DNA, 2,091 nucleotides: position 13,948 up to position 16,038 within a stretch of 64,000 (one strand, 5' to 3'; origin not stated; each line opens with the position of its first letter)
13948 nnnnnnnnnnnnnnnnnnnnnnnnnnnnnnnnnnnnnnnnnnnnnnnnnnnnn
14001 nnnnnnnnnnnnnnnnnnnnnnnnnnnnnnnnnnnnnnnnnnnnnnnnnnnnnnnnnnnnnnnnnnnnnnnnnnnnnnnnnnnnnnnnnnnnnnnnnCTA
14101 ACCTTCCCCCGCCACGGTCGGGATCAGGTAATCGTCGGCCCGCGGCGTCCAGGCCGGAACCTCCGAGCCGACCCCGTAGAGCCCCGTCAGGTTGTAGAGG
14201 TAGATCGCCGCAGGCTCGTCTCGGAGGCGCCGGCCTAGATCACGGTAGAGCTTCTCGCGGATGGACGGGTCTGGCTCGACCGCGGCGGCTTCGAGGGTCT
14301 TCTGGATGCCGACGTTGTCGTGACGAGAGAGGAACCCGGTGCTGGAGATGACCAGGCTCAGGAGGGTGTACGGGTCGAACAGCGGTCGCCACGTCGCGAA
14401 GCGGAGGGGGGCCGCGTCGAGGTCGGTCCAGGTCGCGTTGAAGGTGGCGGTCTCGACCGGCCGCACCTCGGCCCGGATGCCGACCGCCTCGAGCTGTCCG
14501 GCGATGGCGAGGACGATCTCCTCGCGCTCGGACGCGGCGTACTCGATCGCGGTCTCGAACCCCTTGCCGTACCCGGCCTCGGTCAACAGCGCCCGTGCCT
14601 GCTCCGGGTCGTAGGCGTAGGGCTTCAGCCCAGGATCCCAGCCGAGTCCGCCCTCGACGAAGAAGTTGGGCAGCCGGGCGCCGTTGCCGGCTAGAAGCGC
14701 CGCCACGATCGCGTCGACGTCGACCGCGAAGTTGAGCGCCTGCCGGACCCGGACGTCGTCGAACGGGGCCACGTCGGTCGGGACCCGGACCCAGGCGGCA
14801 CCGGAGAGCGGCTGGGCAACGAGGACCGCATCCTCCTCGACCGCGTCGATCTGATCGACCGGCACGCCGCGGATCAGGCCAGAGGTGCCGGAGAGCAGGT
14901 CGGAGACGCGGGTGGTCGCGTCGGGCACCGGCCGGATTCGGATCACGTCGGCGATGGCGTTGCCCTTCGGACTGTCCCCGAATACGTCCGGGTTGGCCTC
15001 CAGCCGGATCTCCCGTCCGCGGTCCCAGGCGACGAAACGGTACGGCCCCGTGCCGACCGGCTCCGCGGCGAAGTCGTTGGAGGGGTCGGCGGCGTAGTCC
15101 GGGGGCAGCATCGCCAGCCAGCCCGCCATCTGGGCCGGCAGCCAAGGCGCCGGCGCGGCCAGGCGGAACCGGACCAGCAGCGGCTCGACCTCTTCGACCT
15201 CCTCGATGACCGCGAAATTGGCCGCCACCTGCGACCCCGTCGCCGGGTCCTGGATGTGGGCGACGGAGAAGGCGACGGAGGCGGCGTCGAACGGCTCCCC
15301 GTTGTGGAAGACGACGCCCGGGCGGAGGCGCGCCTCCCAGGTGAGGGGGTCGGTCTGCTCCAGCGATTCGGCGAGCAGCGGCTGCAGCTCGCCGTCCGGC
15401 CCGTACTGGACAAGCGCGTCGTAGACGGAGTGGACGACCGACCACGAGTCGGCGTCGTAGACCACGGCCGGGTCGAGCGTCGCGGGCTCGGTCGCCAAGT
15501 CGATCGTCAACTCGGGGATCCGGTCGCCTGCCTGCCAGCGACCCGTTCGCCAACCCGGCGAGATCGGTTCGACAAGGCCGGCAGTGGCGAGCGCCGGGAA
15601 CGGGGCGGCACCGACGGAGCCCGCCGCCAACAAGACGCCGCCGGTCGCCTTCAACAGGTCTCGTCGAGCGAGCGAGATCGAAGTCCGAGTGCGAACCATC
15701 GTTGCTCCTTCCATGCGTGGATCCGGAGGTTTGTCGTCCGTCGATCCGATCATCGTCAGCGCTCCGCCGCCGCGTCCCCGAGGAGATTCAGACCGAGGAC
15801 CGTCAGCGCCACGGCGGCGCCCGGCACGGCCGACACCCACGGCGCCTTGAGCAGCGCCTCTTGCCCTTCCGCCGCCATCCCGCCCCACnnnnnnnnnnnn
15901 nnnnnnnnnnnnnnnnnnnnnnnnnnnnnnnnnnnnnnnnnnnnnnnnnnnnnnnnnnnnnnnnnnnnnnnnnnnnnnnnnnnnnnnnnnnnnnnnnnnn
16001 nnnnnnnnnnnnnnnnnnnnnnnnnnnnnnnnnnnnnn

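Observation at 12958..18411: FMN riboswitch controlling an ATPase-less Opp/Dpp-type ABC importer plus a flavoenzyme fusion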

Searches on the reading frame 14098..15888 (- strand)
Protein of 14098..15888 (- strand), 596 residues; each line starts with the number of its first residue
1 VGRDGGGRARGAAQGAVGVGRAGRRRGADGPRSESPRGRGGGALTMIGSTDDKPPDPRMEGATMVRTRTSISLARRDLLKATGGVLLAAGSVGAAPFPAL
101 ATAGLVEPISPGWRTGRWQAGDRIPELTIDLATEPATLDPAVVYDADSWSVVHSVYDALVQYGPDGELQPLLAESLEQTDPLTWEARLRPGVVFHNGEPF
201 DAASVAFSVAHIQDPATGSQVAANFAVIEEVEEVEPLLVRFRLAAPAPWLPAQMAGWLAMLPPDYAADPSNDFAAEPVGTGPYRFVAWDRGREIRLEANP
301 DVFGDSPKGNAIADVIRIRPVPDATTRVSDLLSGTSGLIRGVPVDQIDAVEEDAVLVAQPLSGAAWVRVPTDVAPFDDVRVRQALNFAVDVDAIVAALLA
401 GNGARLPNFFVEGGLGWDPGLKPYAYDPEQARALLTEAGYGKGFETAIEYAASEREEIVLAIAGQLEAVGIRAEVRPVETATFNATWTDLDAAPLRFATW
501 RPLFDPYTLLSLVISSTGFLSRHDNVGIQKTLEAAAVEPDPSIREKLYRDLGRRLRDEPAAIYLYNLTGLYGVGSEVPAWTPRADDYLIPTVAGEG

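Call 7: search_protein_families(library=pfam, proteins=[window:14098-15888:-], max_evalue=0.01)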
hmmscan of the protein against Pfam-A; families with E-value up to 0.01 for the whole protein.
window:14098-15888:- (596 aa): 1 family
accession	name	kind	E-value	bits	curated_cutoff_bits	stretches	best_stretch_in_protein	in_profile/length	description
PF00496.27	SBP_bac_5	-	7.7e-74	249.4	32.4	1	167-518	1-365/368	Bacterial extracellular solute-binding proteins, family 5 Middle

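Call 9: search_protein_families(library=ncbifam, proteins=[window:14098-15888:-], max_evalue=0.001)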
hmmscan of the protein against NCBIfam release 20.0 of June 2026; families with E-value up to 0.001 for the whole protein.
window:14098-15888:- (596 aa): 11 families
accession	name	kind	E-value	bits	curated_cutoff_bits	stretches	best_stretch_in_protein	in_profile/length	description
NF011942.0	PRK15413.1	equivalog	5.8e-40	137.4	594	1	127-479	30-384/512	glutathione ABC transporter substrate-binding protein GsiB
TIGR02294.1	nickel_nikA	equivalog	2.7e-38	131.8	393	1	126-563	7-467/501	nickel ABC transporter substrate-binding protein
NF045468.1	Opp5A_nikA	equivalog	6.1e-31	107.4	600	1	126-442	19-320/488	nickel ABC transporter substrate-binding protein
TIGR04028.1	SBP_KPN_01854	hypoth_equivalog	7.8e-25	87.4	468.5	1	150-496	25-400/509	TIGR04028 family ABC transporter substrate-binding protein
NF043070.1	DppA_dipep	equivalog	4.6e-22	78.3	1005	1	154-446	59-374/535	dipeptide ABC transporter periplasmic-binding protein DppA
NF045467.1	Opp4A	equivalog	1.2e-20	73.3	650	2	372-576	310-537/556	oligopeptide ABC transporter substrate-binding protein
NF047575.1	opine_bind_CntA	exception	2.4e-18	66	800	1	148-454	58-374/535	staphylopine-dependent metal ABC transporter substrate-binding lipoprotein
NF011684.0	PRK15104.1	equivalog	2.7e-15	56.1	947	2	132-231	46-147/543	oligopeptide ABC transporter substrate-binding protein OppA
NF010149.0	PRK13626.1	equivalog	5.3e-14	51.8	476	1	152-326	147-309/552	HTH-type transcriptional regulator SgrR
NF011689.0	PRK15109.1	equivalog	2.8e-12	46.1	560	1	228-490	157-428/547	ABC transporter substrate-binding protein SapA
NF007287.0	PRK09755.1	equivalog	1.6e-08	33.8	1098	1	133-226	41-135/535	ABC transporter substrate-binding protein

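Call 19: find_related_loci(query=window:14098-15600:-, collection=genome_contigs, flank=10000)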
Query window:14098-15600:- (500 aa) in genome_contigs; peptide patterns used: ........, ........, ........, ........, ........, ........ (x = any residue, [..] = any of these).
229 stretches matched a pattern; 15 encode a relative of the query (tblastn E <= 1e-3); 15 distinct loci.
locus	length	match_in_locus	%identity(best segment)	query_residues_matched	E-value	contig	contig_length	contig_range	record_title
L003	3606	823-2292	67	17-499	0e+0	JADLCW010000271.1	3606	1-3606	MAG: Thermomicrobiales bacterium isolate SJ248 c_000000550733, whole genome shotgun sequence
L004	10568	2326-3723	65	31-496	0e+0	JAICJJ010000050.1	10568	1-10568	MAG: Thermomicrobiales bacterium isolate GZL_FP_2_bin.163 k141_2024678_length_10568_cov_10.0134, whole genome shotgun se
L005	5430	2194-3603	64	31-499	0e+0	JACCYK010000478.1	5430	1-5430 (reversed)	MAG: Chloroflexia bacterium isolate MGR_bin202 SD2897-2912_k127_8646415, whole genome shotgun sequence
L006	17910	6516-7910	64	30-494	0e+0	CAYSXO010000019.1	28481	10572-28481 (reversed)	MAG TPA_asm: uncultured Sphaerobacteraceae bacterium isolate binchicken_co179_374 genome assembly, contig: NODE_3851_len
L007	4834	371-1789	59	24-496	0e+0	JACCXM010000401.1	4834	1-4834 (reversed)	MAG: Chloroflexia bacterium isolate MGR_bin178 SD2897-2912_k127_842497, whole genome shotgun sequence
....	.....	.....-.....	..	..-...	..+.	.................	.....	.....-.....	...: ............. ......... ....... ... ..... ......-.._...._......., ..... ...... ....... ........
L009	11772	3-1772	49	30-498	5e-137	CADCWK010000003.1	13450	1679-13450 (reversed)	MAG: uncultured Thermomicrobiales bacterium isolate AVDCRST_MAG33 genome assembly, contig: NODE1017, whole genome shotgu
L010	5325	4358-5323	36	21-336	6e-46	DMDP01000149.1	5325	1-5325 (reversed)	MAG TPA_asm: Peptococcaceae bacterium isolate UBA12532 contig_13348, whole genome shotgun sequence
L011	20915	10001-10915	34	30-342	2e-42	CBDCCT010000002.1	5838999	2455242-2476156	MAG: Trueperaceae bacterium isolate c2c2e3e6-f29b-4b81-aa4a-bcf5d649deb7 genome assembly, contig: contig_2, whole genome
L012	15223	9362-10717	29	24-462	1e-39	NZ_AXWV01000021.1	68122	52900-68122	Anaerobiospirillum succiniciproducens DSM 6400 H524DRAFT_scaffold00015.15_C, whole genome shotgun sequence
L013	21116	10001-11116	30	43-391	1e-32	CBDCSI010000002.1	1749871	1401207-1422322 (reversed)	MAG: Rhodobacterales bacterium isolate 33b011d9-49ec-475b-9348-da93fdbd5617 genome assembly, contig: contig_2, whole gen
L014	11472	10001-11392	26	31-486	6e-30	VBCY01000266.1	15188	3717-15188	MAG: Betaproteobacteria bacterium isolate BP_29 14_0903_13_30cm_scaffold_2980194, whole genome shotgun sequence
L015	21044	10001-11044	30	49-390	1e-29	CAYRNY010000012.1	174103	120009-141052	MAG TPA_asm: uncultured Anaerolineaceae bacterium isolate SRP141376_co2_369 genome assembly, contig: NODE_152_length_174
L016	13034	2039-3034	25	100-391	3e-12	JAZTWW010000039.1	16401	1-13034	MAG: Kiritimatiellia bacterium isolate T1900045332_YK20190021.MAGScoT_cleanbin_000015 SGB_6538_k141_350698, whole genome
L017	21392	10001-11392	23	30-472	6e-12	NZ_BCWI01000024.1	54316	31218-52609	Microbacterium hominis NBRC 15708, whole genome shotgun sequence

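Call 34: search_solved_structures(query=window:14098-15600:-, max_evalue=1e-10)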
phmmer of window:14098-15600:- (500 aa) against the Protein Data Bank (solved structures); distinct sequences matched with E-value up to 1e-10: 70 (the best 60 are shown).
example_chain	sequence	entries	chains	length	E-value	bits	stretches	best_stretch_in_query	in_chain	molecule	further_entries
5u4o_A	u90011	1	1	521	2.7e-53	184.9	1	31-457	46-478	ABC transporter substrate-binding protein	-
8upi_A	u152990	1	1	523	4.6e-42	147.9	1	31-402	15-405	Peptide ABC transporter substrate-binding protein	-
6ofq_A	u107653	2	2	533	1.4e-39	139.7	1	38-414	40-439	Heme-binding protein A / AI-2 binding protein A | Heme-binding protein A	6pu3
1uqw_A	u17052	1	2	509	2.3e-36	129.1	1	31-384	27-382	PUTATIVE BINDING PROTEIN YLIB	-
6hlx_A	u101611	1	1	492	5.1e-34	121.3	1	33-380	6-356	AgaA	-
6tfq_A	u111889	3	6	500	9.4e-33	117.2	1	30-470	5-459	ABC transporter substrate-binding protein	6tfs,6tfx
4oet_A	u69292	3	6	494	8.6e-31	110.7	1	28-352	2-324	Putative peptide ABC-transport system periplasmic peptide-binding protein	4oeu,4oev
3m8u_A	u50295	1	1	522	3.9e-30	108.5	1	37-353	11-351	Heme-binding protein A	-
4oer_A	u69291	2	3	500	8.8e-30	107.4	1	42-476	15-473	NikA protein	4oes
3tpa_A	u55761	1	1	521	6e-29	104.6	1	34-454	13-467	Heme-binding protein A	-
7kz8_A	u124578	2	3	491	2.5e-28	102.6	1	31-469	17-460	Peptide/nickel transport system substrate-binding protein AapF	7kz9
5isu_A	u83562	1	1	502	1e-26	97.3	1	30-467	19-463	Lmo0135 protein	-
5z99_A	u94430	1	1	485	1e-25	94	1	42-344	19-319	Putative ABC transporter periplasmic binding protein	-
5za4_A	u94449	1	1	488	1e-25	94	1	42-344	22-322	Putative ABC transporter periplasmic binding protein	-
5yyb_A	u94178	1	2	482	1e-25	94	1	42-344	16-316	Putative ABC transporter periplasmic binding protein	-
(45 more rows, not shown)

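Call 60: find_homologous_proteins(query=window:14098-15699:-, max_evalue=1e-30)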
Query window:14098-15699:- (533 aa): 1336 proteins with E <= 1e-30 among 8000 candidates; the best 120 are listed.
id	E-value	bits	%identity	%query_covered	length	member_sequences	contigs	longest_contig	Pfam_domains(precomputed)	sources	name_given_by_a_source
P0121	0.0e+0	1182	100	100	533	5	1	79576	PF00496.28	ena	-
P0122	2.6e-279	946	80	100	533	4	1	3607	PF00496.28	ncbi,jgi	jgi:peptide/nickel transport system substrate-binding protein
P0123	1.2e-277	940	80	100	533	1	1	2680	PF00496.28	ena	-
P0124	9.3e-269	911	78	99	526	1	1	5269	PF00496.28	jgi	-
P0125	6.5e-264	895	77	100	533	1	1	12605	PF00496.28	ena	-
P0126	7.9e-225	766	72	91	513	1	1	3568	PF00496.28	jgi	jgi:peptide/nickel transport system substrate-binding protein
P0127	1.8e-224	765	71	90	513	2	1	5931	PF00496.28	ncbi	-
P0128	3.3e-223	761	71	89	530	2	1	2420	PF00496.28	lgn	-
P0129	3.0e-218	744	65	98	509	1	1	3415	PF00496.28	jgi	jgi:peptide/nickel transport system substrate-binding protein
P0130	1.1e-216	739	70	89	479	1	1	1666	PF00496.28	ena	-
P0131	2.3e-214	731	68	89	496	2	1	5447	PF00496.28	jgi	jgi:peptide/nickel transport system substrate-binding protein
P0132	1.1e-213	729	70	87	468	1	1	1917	PF00496.28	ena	-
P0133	7.6e-213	726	69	88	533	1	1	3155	PF00496.28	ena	-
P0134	1.3e-212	726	67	91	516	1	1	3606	PF00496.28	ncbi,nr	ncbi:MAG: ABC transporter substrate-binding protein [Thermomicrobiales bacterium]|nr:ABC transporter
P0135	3.5e-210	718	68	89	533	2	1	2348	PF00496.28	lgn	-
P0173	1.7e-196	672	60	100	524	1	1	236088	PF00496.28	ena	-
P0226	6.7e-191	654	57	100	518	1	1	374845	PF00496.28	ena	-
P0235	7.2e-190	651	57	98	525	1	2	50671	PF00496.28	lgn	-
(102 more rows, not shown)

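Call 61: find_encoding_contigs(protein=P0226, flank=10000, max_places=2)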
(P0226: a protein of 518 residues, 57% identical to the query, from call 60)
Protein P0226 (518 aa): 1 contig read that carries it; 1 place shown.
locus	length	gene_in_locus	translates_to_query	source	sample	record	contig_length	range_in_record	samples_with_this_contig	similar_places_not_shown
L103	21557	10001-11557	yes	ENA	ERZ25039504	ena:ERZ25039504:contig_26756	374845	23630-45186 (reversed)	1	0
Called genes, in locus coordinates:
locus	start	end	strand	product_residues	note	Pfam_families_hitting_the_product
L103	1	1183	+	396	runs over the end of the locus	PF01266:DAO (faint), PF01494:FAD_binding_3, PF05834:Lycopene_cycl (faint), PF07992:Pyr_redox_2 (weak), PF12831:FAD_oxidored (faint), PF13450:NAD_binding_8 (faint)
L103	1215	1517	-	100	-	-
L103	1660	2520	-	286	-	PF02585:PIG-L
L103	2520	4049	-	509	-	PF00370:FGGY_N, PF02782:FGGY_C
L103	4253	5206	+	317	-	PF01933:CofD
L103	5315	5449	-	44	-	-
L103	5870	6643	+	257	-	PF01996:F420_ligase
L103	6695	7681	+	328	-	PF00296:Bac_luciferase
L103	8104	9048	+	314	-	PF19300:BPD_transp_1_N, PF00528:BPD_transp_1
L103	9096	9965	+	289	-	PF12911:OppC_N (weak), PF00528:BPD_transp_1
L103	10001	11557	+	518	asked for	PF00496:SBP_bac_5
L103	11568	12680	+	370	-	PF01243:PNPOx_N, PF12900:Pyridox_ox_2 (faint), PF00881:Nitroreductase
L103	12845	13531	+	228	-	PF14681:UPRTase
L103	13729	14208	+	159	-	PF03018:Dirigent, PF18678:AOC_like (weak)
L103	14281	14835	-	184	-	PF13527:Acetyltransf_9, PF00583:Acetyltransf_1, PF13673:Acetyltransf_10, PF13508:Acetyltransf_7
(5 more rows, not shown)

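Call 62: find_encoding_contigs(protein=P0173, flank=10000, max_places=2)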
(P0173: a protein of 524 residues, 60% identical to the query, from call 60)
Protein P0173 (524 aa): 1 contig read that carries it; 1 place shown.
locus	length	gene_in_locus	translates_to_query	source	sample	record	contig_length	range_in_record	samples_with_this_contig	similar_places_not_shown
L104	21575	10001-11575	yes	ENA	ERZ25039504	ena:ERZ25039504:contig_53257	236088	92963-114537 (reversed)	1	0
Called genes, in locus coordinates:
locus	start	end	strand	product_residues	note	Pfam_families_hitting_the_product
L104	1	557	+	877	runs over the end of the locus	PF08267:Meth_synt_1, PF01717:Meth_synt_2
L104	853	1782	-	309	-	PF02585:PIG-L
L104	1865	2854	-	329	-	PF00370:FGGY_N (weak), PF02782:FGGY_C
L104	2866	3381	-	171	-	PF00370:FGGY_N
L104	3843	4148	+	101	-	PF01933:CofD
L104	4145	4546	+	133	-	-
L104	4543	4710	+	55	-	-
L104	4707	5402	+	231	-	PF01983:CofC, PF12804:NTP_transf_3 (weak)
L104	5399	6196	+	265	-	PF01996:F420_ligase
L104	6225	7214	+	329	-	PF00296:Bac_luciferase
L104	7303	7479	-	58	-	-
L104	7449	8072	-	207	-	-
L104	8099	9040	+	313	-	PF19300:BPD_transp_1_N, PF00528:BPD_transp_1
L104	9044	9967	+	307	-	PF00528:BPD_transp_1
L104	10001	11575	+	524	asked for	PF00496:SBP_bac_5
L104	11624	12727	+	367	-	PF01243:PNPOx_N, PF00881:Nitroreductase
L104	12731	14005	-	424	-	PF01546:Peptidase_M20, PF07687:M20_dimer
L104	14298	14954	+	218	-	PF10294:Methyltransf_16, PF05175:MTS (weak), PF13489:Methyltransf_23, PF06325:PrmA (weak), PF08241:Methyltransf_11 (weak), PF08242:Methyltransf_12, PF13649:Methyltransf_25 (weak)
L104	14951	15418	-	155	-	-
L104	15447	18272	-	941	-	PF02463:SMC_N, PF13175:AAA_15 (weak), PF13304:AAA_21 (faint), PF13476:AAA_23, PF13555:AAA_29, PF02463:SMC_N (weak), PF13558:SbcC_Walker_B (weak)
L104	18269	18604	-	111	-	-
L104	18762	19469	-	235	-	PF00149:Metallophos, PF12850:Metallophos_2 (weak)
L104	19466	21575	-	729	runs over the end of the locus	-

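Call 63: find_encoding_contigs(protein=P0235, flank=10000, max_places=2)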
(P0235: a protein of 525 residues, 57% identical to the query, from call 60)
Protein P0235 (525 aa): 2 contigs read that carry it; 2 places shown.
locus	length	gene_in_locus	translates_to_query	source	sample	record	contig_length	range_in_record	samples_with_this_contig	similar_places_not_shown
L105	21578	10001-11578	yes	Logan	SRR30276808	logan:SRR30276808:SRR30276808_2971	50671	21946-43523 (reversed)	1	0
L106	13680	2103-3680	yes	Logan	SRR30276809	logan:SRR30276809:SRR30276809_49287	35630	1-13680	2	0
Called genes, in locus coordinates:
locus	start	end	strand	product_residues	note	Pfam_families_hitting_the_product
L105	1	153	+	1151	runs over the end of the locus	PF02574:S-methyl_trans, PF03599:CdhD (faint), PF00809:Pterin_bind, PF02607:B12-binding_2, PF02310:B12-binding, PF02965:Met_synt_B12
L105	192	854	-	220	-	-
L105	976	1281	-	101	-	-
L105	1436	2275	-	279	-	PF02585:PIG-L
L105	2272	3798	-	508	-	PF00370:FGGY_N, PF02782:FGGY_C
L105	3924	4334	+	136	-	PF01243:PNPOx_N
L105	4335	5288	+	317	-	PF01933:CofD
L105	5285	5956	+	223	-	PF01983:CofC, PF12804:NTP_transf_3 (faint)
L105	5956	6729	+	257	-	PF01996:F420_ligase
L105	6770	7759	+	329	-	PF00296:Bac_luciferase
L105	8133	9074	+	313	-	PF19300:BPD_transp_1_N (weak), PF00528:BPD_transp_1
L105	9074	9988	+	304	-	PF00528:BPD_transp_1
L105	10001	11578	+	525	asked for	PF00496:SBP_bac_5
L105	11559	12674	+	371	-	PF01243:PNPOx_N, PF14512:TM1586_NiRdase (faint), PF00881:Nitroreductase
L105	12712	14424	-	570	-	PF00496:SBP_bac_5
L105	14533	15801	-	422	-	PF01546:Peptidase_M20, PF07687:M20_dimer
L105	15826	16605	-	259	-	PF00106:adh_short, PF08659:KR, PF13561:adh_short_C2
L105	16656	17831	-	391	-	PF02746:MR_MLE_N, PF13378:MR_MLE_C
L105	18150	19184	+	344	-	PF00532:Peripla_BP_1, PF13407:Peripla_BP_4, PF13377:Peripla_BP_3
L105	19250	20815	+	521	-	PF00005:ABC_tran, PF13304:AAA_21 (faint), PF00005:ABC_tran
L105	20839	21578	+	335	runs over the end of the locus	PF02653:BPD_transp_2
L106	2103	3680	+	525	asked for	PF00496:SBP_bac_5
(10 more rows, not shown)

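Call 75: predict_structure(alignment_id=A3)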
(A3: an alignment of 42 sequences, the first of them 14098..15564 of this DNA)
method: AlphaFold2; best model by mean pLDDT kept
length: 488 residues; sequences in the alignment: 42
mean_pLDDT: 85.4   pTM: 0.85
mean pLDDT of the five models: 85.4, 83.1, 67.4, 62.7, 60.9
residues with pLDDT >= 90: 231; 70-90: 198; 50-70: 47; < 50: 12
segments of 3 or more residues with pLDDT < 50: 1-9
pLDDT, mean of each block of 10 residues (from residue 1): 36 80 86 77 83 82 91 95 92 97 94 90 97 94 88 94 90 91 93 72 91 73 91 90 92 84 88 95 94 89 82 93 98 95 87 97 94 62 68 65 71 73 88 89 91 88 89 73 67
secondary structure, 60 per line:
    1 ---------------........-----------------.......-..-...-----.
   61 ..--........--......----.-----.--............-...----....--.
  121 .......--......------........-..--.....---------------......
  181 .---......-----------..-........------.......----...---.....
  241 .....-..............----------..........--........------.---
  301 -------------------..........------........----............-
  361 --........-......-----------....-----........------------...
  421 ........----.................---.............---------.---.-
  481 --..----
elements in order: E16-23 H41-47 E52-54 E60-62 E65-72 E75-80 H94-105 H114-117 E120-127 E130-135 H142-149 H155-159 E175-181 E185-190 E205-212 H219-225 E230-232 H236-245 E247-260 H271-280 H283-290 H320-329 E336-343 H348-359 E363-370 H372-377 E389-392 H398-405 H418-428 H433-449 E453-465

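Call 77: fold_search(model_id=the predicted structure, library=pdb)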
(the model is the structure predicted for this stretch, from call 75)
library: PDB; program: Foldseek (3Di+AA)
matches with E <= 10: 987; with E <= 0.001: 172
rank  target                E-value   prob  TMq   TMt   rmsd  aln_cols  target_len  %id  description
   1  5u4o                  5.0e-41  1.00  0.83  0.85   3.4       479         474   27  A 2.05A X-Ray Structureof A Bacterial Extracellular Solute-binding Protein, family 5 for Bacillus anthracis str. Ames (released 2017-03-08)
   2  3m8u                  6.9e-40  1.00  0.77  0.74   4.7       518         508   25  Crystal structure of glutathione-binding protein A (GbpA) from Haemophilus parasuis SH0165 in complex with glutathione d (released 2010-07-14)
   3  6ofq_A                4.1e-39  1.00  0.73  0.70   5.2       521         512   25  ABC transporter-associated periplasmic binding protein DppA from Helicobacter pylori in complex with peptide STSA (released 2019-08-21)
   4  8upi                  1.4e-38  1.00  0.67  0.65   6.1       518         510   25  Structure of a periplasmic peptide binding protein from Mesorhizobium sp. AP09 bound to aminoserine (released 2023-11-08)
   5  1uqw_A                1.6e-38  1.00  0.83  0.83   3.5       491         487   24  Crystal structure of yliB protein from escherichia coi (released 2003-10-22)
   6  1dpe                  8.4e-37  1.00  0.75  0.73   4.6       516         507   22  DIPEPTIDE-BINDING PROTEIN (released 1996-08-17)
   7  5f1q_A                8.9e-37  1.00  0.72  0.69   5.9       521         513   22  Crystal Structure of Periplasmic Dipeptide Transport Protein from Yersinia pestis (released 2015-12-23)
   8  4oet_A                9.5e-37  1.00  0.76  0.75   3.7       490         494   23  Crystal structure of NikZ from Campylobacter jejuni, unliganded form (released 2014-10-01)
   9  1dpp_A                1.9e-36  1.00  0.70  0.68   5.6       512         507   22  DIPEPTIDE BINDING PROTEIN COMPLEX WITH GLYCYL-L-LEUCINE (released 1995-12-07)
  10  5isu                  2.2e-36  1.00  0.79  0.79   4.6       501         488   22  2.2 Angstrom Crystal Structure of ABC Transporter Substrate Binding Protein CtaP (Lmo0135) from Listeria monocytogenes. (released 2016-03-23)
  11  3tpa                  3.5e-36  1.00  0.80  0.77   3.9       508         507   25  Structure of HbpA2 from Haemophilus parasuis (released 2011-11-30)
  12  4oeu_A                1.2e-35  1.00  0.72  0.71   4.9       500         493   23  Crystal structure of NikZ from Campylobacter jejuni in complex with Ni(L-His) (released 2014-10-01)
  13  7kz8                  1.6e-35  1.00  0.71  0.72   5.4       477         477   24  Crystal structure of substrate-binding protein Aapf from Pseudomonas sp. PDC86 (released 2021-03-17)
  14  6tfq_A                1.6e-35  1.00  0.72  0.71   5.3       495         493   24  Structure in P3212 form of the PBP/SBP MoaA in complex with mannopinic acid from A.tumefacien R10 (released 2020-01-22)
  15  5za4                  4.1e-35  1.00  0.79  0.79   4.1       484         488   21  Crystal structure of Sialic acid Binding protein from Haemophilus ducreyi (released 2018-10-24)
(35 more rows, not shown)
